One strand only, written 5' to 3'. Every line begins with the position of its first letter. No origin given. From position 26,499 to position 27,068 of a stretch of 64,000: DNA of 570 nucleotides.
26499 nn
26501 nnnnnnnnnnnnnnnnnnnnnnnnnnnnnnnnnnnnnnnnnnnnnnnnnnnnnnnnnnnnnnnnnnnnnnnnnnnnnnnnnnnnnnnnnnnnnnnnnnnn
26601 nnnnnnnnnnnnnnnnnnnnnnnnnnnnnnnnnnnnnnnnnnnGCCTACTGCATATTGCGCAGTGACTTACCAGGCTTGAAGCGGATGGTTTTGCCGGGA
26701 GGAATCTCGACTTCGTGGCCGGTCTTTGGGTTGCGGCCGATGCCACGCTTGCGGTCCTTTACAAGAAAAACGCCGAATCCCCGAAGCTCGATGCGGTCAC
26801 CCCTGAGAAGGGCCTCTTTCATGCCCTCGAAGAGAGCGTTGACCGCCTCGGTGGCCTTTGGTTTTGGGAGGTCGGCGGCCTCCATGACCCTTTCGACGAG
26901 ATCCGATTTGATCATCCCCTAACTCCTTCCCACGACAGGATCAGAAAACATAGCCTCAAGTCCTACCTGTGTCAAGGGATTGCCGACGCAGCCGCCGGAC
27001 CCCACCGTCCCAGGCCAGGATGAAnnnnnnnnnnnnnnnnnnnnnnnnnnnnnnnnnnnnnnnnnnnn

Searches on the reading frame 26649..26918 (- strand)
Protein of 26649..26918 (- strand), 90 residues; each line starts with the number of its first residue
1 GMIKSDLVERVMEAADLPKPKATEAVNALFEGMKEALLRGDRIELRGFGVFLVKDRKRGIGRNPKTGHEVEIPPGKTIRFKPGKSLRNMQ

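Call 52: search_protein_families(library=pfam, proteins=[window:26649-26918:-], max_evalue=0.001)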
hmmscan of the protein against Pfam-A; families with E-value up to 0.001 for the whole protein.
window:26649-26918:- (90 aa): 3 families
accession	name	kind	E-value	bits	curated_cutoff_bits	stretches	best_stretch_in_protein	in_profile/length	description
PF00216.26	Bac_DNA_binding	-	5.8e-29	100.6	22.4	1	2-88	1-87/90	Bacterial DNA-binding protein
PF18175.6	HU-CCDC81_bac_2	-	9.8e-06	25.8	35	1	7-55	3-51/70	CCDC81-like prokaryotic HU domain 2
PF18291.6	HU-HIG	-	1.4e-05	25.6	26.2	1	6-89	36-117/125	HU domain fused to wHTH, Ig, or Glycine-rich motif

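Call 62: find_encoding_contigs(protein=window:26649-26915:-, flank=10000, max_places=8)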
Protein seq(89 aa) (89 aa): 3 contigs read that carry it; 3 places shown.
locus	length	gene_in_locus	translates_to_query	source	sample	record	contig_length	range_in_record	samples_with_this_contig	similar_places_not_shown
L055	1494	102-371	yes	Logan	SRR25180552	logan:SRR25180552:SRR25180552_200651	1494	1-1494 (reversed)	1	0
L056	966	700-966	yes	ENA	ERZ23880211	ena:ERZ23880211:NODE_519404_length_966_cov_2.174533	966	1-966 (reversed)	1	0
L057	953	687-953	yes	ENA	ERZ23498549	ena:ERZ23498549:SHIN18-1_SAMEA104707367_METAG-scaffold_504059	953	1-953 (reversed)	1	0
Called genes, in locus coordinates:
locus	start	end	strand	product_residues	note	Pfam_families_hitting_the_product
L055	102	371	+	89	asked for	PF00216:Bac_DNA_binding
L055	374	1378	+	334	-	PF02163:Peptidase_M50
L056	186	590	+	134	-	PF00436:SSB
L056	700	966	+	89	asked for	PF00216:Bac_DNA_binding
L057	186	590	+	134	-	PF00436:SSB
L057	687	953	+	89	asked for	PF00216:Bac_DNA_binding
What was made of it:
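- Tried and rejected: The HU protein gave only contigs under 1.5 kb (call 62).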
